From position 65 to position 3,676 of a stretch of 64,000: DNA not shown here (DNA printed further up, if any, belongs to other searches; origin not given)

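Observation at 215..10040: One operon joining a PLD-SNF2 helicase/methyltransferase pair to an OLD/UvrD (Gabija-like) pair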

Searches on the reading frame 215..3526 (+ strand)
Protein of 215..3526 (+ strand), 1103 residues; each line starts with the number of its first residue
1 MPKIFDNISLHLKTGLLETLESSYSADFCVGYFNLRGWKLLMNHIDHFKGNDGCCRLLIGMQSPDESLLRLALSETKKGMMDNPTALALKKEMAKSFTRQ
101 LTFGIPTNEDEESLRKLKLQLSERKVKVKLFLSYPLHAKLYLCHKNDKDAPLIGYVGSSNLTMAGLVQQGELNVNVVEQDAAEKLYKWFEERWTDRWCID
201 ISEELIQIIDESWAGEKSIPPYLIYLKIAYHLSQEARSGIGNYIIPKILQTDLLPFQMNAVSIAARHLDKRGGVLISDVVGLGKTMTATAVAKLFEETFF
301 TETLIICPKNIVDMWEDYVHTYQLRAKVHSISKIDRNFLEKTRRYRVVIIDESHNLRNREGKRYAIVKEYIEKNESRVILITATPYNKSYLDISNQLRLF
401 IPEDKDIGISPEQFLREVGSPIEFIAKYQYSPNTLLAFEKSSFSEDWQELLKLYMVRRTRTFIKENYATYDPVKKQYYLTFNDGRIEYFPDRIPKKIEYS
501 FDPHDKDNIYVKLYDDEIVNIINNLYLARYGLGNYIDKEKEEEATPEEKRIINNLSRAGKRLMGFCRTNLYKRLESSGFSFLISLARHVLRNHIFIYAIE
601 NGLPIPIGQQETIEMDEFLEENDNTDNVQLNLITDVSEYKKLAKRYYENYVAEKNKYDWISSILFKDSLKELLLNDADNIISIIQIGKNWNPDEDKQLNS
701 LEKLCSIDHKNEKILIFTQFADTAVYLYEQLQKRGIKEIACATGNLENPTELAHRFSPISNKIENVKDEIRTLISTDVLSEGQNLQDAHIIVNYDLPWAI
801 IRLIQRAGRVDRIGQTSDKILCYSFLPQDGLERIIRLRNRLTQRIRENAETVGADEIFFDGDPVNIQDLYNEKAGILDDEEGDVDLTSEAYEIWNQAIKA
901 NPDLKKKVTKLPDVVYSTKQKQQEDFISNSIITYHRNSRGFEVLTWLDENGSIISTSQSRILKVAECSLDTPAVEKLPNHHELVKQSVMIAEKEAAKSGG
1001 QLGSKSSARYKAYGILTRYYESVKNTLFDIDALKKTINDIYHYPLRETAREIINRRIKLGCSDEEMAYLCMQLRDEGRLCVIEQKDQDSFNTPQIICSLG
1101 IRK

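Call 3: search_protein_families(library=pfam, proteins=[window:215-3526:+], max_evalue=0.01)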
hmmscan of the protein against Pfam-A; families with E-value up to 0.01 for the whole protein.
window:215-3526:+ (1103 aa): 9 families
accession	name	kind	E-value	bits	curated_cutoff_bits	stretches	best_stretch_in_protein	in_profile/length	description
PF00271.37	Helicase_C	-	1.4e-16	61.1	23.5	1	700-814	5-110/110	Helicase conserved C-terminal domain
PF00176.29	SNF2-rel_dom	-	9.9e-16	58.1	24.9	2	261-324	6-79/290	SNF2-related domain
PF13091.12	PLDc_2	-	2.6e-10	40.7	27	1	21-193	6-132/132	PLD-like domain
PF04851.21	ResIII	-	1.2e-08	35.5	22.5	1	328-386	104-163/164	Type III restriction enzyme, res subunit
PF09565.16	RE_NgoFVII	-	3.6e-08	33.3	23.8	1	113-191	66-147/162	NgoFVII restriction endonuclease N-terminal PLD domain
PF00270.35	DEAD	-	0.00018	21.8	26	1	340-388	113-162/167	DEAD/DEAH box helicase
PF00004.35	AAA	-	0.0017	19.2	21.2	1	280-386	7-110/131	ATPase family associated with various cellular activities (AAA)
PF20720.3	nSTAND3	-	0.0028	17.8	27.2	0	258-382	4-110/155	Novel STAND NTPase 3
PF13401.12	AAA_22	-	0.008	16.9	27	0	279-357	13-97/130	AAA domain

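Call 4: search_protein_families(library=padloc, proteins=[window:215-3526:+], max_evalue=0.01)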
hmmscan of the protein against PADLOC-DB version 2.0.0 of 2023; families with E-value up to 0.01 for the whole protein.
window:215-3526:+ (1103 aa): 46 families (the best 25 are shown)
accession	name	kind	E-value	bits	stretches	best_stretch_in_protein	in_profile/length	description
PDLC01075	C3a139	-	1.1e-47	161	1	108-853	84-767/948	HKD+Snf2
PDLC02623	DrmD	-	1.5e-35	120.3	3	708-890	526-697/1040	DrmD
PDLC02500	BrxHI|BrxHII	-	4.2e-34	116.2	2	699-856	467-613/933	BrxHI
PDLC02621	DrmD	-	7e-30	102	2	557-921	390-728/1040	DrmD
PDLC02619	DrmD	-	2.2e-24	83.7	3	712-820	414-540/872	DrmD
PDLC00659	HmaA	-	2.1e-22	76.9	1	553-817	359-614/1176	SNF2 helicase / DEAD-box helicase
PDLC02840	DpdE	-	2.1e-19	67.3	2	651-826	497-666/1091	DpdE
PDLC02633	DrmD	-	2.8e-19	66.6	1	709-828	524-643/839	DrmD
PDLC02504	BrxHI|BrxHII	-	1.3e-18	64.4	2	709-833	482-600/971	BrxHII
PDLC02193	PLD_Helicase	-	1.8e-18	64.2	2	713-853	693-835/905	-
PDLC02843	DpdE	-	1.6e-16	57.4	2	701-813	557-663/1091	DpdE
PDLC00633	ZorD1|ZorD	-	3.7e-16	56.4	2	234-321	425-513/908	"SWI2/SNF2 helicase, Mrr-like nuclease"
PDLC02620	DrmD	-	1.5e-14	51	1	709-826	482-589/1060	DrmD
PDLC02572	DrmA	-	6.5e-14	48.8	1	696-914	502-718/1043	DrmA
PDLC04556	PDC-M27C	-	9e-14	48.7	2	344-460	193-280/892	-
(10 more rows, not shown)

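Call 5: search_protein_families(library=ncbifam, proteins=[window:215-3526:+], max_evalue=0.01)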
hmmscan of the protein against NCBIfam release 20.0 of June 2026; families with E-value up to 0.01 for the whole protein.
window:215-3526:+ (1103 aa): 24 families
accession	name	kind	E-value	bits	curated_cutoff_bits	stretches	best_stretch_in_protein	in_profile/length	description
NF038317.1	DISARM_DrmD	equivalog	5e-39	134.4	610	3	556-921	373-710/1021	DISARM system SNF2-like helicase DrmD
NF042964.1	phospholipD_antiphage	equivalog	4.2e-34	118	1100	2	668-853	640-827/895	phospholipase D-like domain-containing anti-phage protein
NF041062.1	DpdE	equivalog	6.6e-25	87.3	500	2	659-830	504-658/1048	protein DpdE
NF038318.1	DISARM_DrmD_b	equivalog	1.3e-23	83.1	950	2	763-821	480-538/868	DISARM system SNF2-like helicase DrmD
NF003426.0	PRK04914.1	equivalog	1.2e-17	63.5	576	1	694-818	478-596/959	RNA polymerase-associated protein RapA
NF010337.0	PRK13766.1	equivalog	3.5e-11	41.9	610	1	708-815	363-470/781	Hef nuclease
NF008394.0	PRK11192.1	equivalog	9.8e-08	31.2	507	1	700-818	237-346/441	ATP-dependent RNA helicase SrmB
NF058637.1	helic_SCO1167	equivalog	1e-07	30.4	1200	1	702-817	769-878/932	SCO1167/SCO6262 family helicase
NF053711.1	RNA_heli_RhlE1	exception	2.6e-07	29.7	750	1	708-824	241-349/434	RNA helicase RhlE1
NF007882.0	PRK10590.1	equivalog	5.7e-07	28.8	743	1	711-820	245-346/456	ATP-dependent RNA helicase RhlE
NF008744.0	PRK11776.1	equivalog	2.1e-06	26.6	524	1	690-847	222-367/460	ATP-dependent RNA helicase DbpA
NF041790.1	anti-phage_ZorD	equivalog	4.8e-06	24.8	1500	0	269-329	602-664/1035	type I Zorya anti-phage system protein ZorD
NF053710.1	RNA_heli_RhlE2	exception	6.1e-06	24.9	925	1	711-857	249-383/635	RNA helicase RhlE2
TIGR02621.3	cas3_GSU0051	exception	1.9e-05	23.7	400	1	698-819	257-379/854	type I-G CRISPR-associated helicase/endonuclease Cas3g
NF002340.1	PRK01297.1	equivalog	6.2e-05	22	564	1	708-828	246-355/372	ATP-dependent RNA helicase RhlB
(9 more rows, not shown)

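Call 13: search_solved_structures(query=window:215-3526:+, max_evalue=0.001)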
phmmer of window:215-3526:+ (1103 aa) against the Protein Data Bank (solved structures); distinct sequences matched with E-value up to 0.001: 29.
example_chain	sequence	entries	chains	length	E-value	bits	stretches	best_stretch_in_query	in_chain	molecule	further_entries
1z63_A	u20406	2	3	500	9.8e-13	50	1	245-393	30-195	Helicase of the snf2/rad54 family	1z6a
8so8_A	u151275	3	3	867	3.9e-09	38.1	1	708-836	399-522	RNA polymerase-associated protein RapA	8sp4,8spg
6bog_A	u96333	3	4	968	5.8e-09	37.6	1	708-836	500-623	RNA polymerase-associated protein RapA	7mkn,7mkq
7m8e_F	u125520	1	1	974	5.9e-09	37.5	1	708-836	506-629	RNA polymerase-associated protein RapA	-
4s20_K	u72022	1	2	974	6.3e-09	37.4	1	708-836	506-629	RNA polymerase-associated protein RapA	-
7xyg_K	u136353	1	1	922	7.7e-09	37.1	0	321-410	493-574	ATP-dependent helicase fft3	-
8t0l_F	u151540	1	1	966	3.5e-08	35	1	708-837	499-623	RNA polymerase-associated protein RapA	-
7xyf_K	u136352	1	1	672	6.6e-08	34.1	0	321-410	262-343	ATP-dependent helicase fft3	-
5jxr_A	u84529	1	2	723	3.5e-07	31.7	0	702-846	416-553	Chromatin-remodeling complex ATPase-like protein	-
1wp9_A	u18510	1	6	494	2e-06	29.2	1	692-812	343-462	ATP-dependent RNA helicase, putative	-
6pwf_K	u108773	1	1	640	3.8e-06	28.2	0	706-846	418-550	chromatin remodeling factor ISWI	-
8kca_A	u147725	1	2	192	1e-05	26.8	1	762-849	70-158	Probable ATP-dependent RNA helicase DDX53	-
6ne3_W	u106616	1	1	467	2.6e-05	25.5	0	341-403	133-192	SWI/SNF-related matrix-associated actin-dependent regulator of chromatin subfamily A membe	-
5nt7_B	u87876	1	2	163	3.3e-05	25.1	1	711-817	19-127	ATP-dependent RNA helicase vasa, isoform A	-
7xwy_A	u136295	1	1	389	6.3e-05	24.2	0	321-410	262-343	ATP-dependent helicase fft3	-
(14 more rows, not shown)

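Call 17: find_homologous_proteins(query=window:215-3526:+, max_evalue=1e-20)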
Query window:215-3526:+ (1103 aa): 8000 proteins with E <= 1e-20 among 8000 candidates; the best 120 are listed.
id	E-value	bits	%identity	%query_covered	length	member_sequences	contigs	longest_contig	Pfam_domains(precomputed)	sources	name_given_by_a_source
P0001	0.0e+0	2181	85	100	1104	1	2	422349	PF00176.30,PF13091.13,PF09565.17,PF00271.38,PF04851.22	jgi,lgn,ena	-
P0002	0.0e+0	2180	85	100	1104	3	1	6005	PF00176.30,PF13091.13,PF09565.17,PF00271.38,PF04851.22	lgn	-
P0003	0.0e+0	2177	84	100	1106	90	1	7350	PF00176.30,PF13091.13,PF09565.17,PF00271.38,PF04851.22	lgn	-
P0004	0.0e+0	2173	84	100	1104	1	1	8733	PF00176.30,PF13091.13,PF09565.17,PF00271.38,PF04851.22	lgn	-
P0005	0.0e+0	2152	83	100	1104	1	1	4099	PF00176.30,PF13091.13,PF09565.17,PF00271.38,PF04851.22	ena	-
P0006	0.0e+0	2140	83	100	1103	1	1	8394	PF00270.36,PF00176.30,PF13091.13,PF09565.17,PF00271.38,PF04851.22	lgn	-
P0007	0.0e+0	2121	83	100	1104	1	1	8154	PF00176.30,PF13091.13,PF09565.17,PF00271.38,PF04851.22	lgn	-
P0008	0.0e+0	2111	83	100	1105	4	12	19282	PF00270.36,PF00176.30,PF13091.13,PF09565.17,PF00271.38,PF04851.22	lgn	-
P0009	0.0e+0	2108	83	100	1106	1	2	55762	PF00270.36,PF00176.30,PF13091.13,PF09565.17,PF00271.38,PF04851.22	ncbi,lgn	-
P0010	0.0e+0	2107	82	100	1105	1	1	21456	PF00176.30,PF13091.13,PF09565.17,PF00271.38,PF04851.22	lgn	-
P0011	0.0e+0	2093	82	100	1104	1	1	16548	PF00176.30,PF13091.13,PF09565.17,PF00271.38,PF04851.22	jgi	-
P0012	0.0e+0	2082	81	100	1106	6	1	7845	PF00176.30,PF13091.13,PF09565.17,PF00271.38,PF04851.22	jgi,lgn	jgi:superfamily II DNA or RNA helicase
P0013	0.0e+0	2081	81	100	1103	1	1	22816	PF00176.30,PF13091.13,PF09565.17,PF00271.38,PF04851.22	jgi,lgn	jgi:superfamily II DNA or RNA helicase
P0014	0.0e+0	2074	81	100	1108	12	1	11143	PF00270.36,PF00176.30,PF13091.13,PF09565.17,PF00271.38,PF04851.22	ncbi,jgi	-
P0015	0.0e+0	2072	80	100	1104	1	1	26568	PF00270.36,PF00176.30,PF13091.13,PF09565.17,PF00271.38,PF04851.22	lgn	-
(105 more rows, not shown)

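Call 19: find_related_loci(query=A1, collection=genome_contigs, flank=10000)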
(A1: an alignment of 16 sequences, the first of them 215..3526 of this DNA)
Query A1 (1103 aa) in genome_contigs; peptide patterns used: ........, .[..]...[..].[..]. (x = any residue, [..] = any of these).
600 stretches matched a pattern (row limit reached: there are more); 598 encode a relative of the query (tblastn E <= 1e-3); the best 80 are kept; 80 distinct loci.
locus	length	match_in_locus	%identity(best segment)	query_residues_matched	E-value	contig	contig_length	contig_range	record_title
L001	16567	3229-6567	55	1-1101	0e+0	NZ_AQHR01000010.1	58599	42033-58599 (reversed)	Lunatimonas lonarensis strain AK24 S14_contig_3, whole genome shotgun sequence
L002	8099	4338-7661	56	1-1102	0e+0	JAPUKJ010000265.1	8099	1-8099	MAG: Ignavibacteria bacterium isolate KW1-S15_2 KW1-S15_2_cg265, whole genome shotgun sequence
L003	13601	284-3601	57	1-1103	0e+0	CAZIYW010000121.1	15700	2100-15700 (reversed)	MAG TPA_asm: uncultured Fibrobacterota bacterium isolate binchicken_co256_1030 genome assembly, contig: NODE_8622_length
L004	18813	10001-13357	56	1-1101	0e+0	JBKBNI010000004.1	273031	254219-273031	MAG: Thermaurantimonas sp. isolate 21I_069.bin.33 NODE_4_length_273031_cov_146.958777, whole genome shotgun sequence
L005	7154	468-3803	54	1-1102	0e+0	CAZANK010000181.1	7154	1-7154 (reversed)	MAG TPA_asm: uncultured Prolixibacteraceae bacterium isolate binchicken_co173_394 genome assembly, contig: NODE_34744_le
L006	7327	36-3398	53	1-1103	0e+0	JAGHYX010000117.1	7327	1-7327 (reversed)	MAG: Chloroflexota bacterium isolate 629B.23 NODE_2060_length_7354_cov_24.987533, whole genome shotgun sequence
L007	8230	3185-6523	54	1-1101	0e+0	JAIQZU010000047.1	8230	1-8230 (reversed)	MAG: Candidatus Scalindua sp. isolate OFTM1 OFTM1_46, whole genome shotgun sequence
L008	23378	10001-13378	53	1-1101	0e+0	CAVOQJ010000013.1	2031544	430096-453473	MAG: Blastocatellia bacterium isolate MFD09848.bin.2.92 genome assembly, contig: contig_280, whole genome shotgun sequen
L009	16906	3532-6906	51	1-1103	0e+0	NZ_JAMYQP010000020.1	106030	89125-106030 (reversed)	Mesorhizobium sp. M0587 M0587_contig00020, whole genome shotgun sequence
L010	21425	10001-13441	52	1-1101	0e+0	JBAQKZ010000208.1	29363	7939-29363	MAG: Geobacteraceae bacterium isolate MFD12071_ilm_asm_bin1 k127_10767, whole genome shotgun sequence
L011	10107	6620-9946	51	1-1101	0e+0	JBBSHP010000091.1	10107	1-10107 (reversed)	MAG: Bryobacterales bacterium isolate LS3_sbin.1 LS3_sbin.1_K_1064856_L_10107_cov_8.0199, whole genome shotgun sequence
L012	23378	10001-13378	51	1-1101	0e+0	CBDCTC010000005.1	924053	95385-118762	MAG: Dehalococcoidia bacterium isolate 84f1e96c-5f89-47d0-9b41-bcaa3e3d8f53 genome assembly, contig: contig_5, whole gen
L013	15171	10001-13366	52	1-1102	0e+0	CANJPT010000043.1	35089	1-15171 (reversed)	MAG: Lewinellaceae bacterium isolate RH-23may17-741 genome assembly, contig: RH-23may17-C8567, whole genome shotgun sequ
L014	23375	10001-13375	51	1-1101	0e+0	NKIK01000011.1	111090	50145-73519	MAG: Burkholderiales bacterium PBB3 NODE_267, whole genome shotgun sequence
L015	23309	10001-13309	53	1-1102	0e+0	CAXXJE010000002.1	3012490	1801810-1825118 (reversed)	MAG: Melioribacteraceae bacterium isolate 0e482c3f-fd6f-4299-bd25-db1c54be0b18 genome assembly, contig: contig_2, whole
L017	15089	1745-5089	50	1-1101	0e+0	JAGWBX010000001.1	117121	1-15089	MAG: Candidatus Latescibacterota bacterium isolate 277c_44 scaffold_82, whole genome shotgun sequence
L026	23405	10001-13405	51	1-1103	0e+0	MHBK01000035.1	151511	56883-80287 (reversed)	MAG: Lentisphaerae bacterium GWF2_57_35 gwf2_scaffold_316, whole genome shotgun sequence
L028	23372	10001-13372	50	1-1101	0e+0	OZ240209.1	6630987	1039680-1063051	MAG: Candidatus Poribacteria bacterium isolate 386b7814-a0df-4328-ba8d-cea90b69f229 genome assembly, chromosome: 1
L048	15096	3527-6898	48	1-1102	0e+0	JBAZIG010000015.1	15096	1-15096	MAG: Candidatus Paceibacterota bacterium isolate SO_2017_LW3_9 NODE_11154_length_15096_cov_0.941011_LW162_2017, whole ge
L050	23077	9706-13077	47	1-1102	0e+0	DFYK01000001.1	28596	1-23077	MAG TPA_asm: Proteiniphilum sp. UBA4084 UBA4084_contig_36667, whole genome shotgun sequence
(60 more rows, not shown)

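Call 31: search_protein_families(library=pfam, proteins=[L015:19071-20798:+, L015:20951-22276:+, L017:9329-12247:+, L048:10673-13672:+, L050:16338-17897:+, L028:16798-18444:+, L026:15523-16863:+, L026:16860-18071:+, L010:16977-18068:+, L050:19130-20122:+], max_evalue=0.001)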
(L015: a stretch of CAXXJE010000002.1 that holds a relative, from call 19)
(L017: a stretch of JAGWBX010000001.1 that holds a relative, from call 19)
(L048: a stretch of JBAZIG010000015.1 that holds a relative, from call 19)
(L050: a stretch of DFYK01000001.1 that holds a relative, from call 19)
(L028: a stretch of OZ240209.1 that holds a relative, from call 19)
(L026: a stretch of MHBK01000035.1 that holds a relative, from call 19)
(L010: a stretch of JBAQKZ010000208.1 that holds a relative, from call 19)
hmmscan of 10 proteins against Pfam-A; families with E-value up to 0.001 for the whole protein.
L015:19071-20798:+ (575 aa): 2 families
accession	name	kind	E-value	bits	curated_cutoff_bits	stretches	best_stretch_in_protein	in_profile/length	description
PF03235.19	GmrSD_N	-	4.1e-36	125.4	33.2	1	10-225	2-199/199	GmrSD restriction endonuclease, N-terminal domain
PF07510.16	GmrSD_C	-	5.3e-22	78.6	23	1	429-566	2-136/138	GmrSD restriction endonucleases, C-terminal domain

L015:20951-22276:+ (441 aa): 2 families
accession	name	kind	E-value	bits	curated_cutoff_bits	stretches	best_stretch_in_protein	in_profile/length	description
PF13749.12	HATPase_c_4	-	4.5e-25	87.9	26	1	275-362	1-89/89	Putative ATP-dependent DNA helicase recG C-terminal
PF04326.19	SLFN_AlbA_2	-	1.4e-15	58.3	25.3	1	3-107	1-116/118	Schlafen, AlbA_2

L017:9329-12247:+ (972 aa): 0 families

L048:10673-13672:+ (999 aa): 3 families
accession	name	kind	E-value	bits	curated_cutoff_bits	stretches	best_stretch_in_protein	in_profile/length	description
PF07669.17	Eco57I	-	1.2e-20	74.8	25.3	1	429-583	1-165/171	Eco57I restriction-modification methylase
PF02384.22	N6_Mtase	-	1.8e-11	44.4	20.4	1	352-562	21-194/311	N-6 DNA Methylase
PF20473.4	MmeI_Mtase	-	2.5e-09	37.1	27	1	373-514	8-157/259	MmeI, DNA-methyltransferase domain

L050:16338-17897:+ (519 aa): 0 families

L028:16798-18444:+ (548 aa): 0 families

L026:15523-16863:+ (446 aa): 1 family
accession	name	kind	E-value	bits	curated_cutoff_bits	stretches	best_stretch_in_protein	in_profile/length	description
PF07669.17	Eco57I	-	2.2e-06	28.3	25.3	1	23-91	97-166/171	Eco57I restriction-modification methylase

L026:16860-18071:+ (403 aa): 6 families
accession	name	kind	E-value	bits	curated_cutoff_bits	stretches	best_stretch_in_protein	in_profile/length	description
PF13304.12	AAA_21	-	3.6e-29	103.2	27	2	257-350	211-304/304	AAA domain, putative AbiEii toxin, Type IV TA system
PF13175.12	AAA_15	-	6.9e-17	62.5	32.1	2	6-50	3-47/374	AAA ATPase domain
PF02463.25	SMC_N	-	2e-14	54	40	1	6-349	2-202/220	RecF/RecN/SMC N terminal domain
PF13476.12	AAA_23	-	1.6e-07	32.6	27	1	8-47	1-40/201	AAA domain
PF13555.12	AAA_29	-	3.4e-07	30.3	27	1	6-49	1-45/61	P-loop containing region of AAA domain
PF11398.14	DUF2813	-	3.1e-05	24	21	1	5-49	2-45/372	Protein of unknown function (DUF2813)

L010:16977-18068:+ (363 aa): 2 families
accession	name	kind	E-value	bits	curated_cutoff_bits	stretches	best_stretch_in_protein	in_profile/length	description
PF06250.17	YhcG_C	-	7.7e-48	162.7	32.5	1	192-337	3-151/157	YhcG PDDEXK nuclease domain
PF17761.7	DUF1016_N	-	7.5e-42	143.1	32.8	1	29-164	2-137/137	DUF1016 N-terminal domain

L050:19130-20122:+ (330 aa): 2 families
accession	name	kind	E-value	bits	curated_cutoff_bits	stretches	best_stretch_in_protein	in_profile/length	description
PF13274.11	SocA_Panacea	-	1.5e-20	74.7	25.7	1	200-310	1-113/113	Antitoxin SocA-like, Panacea domain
PF15731.11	MqsA_antitoxin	-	1e-05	26.1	30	1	14-114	13-118/131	Antitoxin component of bacterial toxin-antitoxin system, MqsA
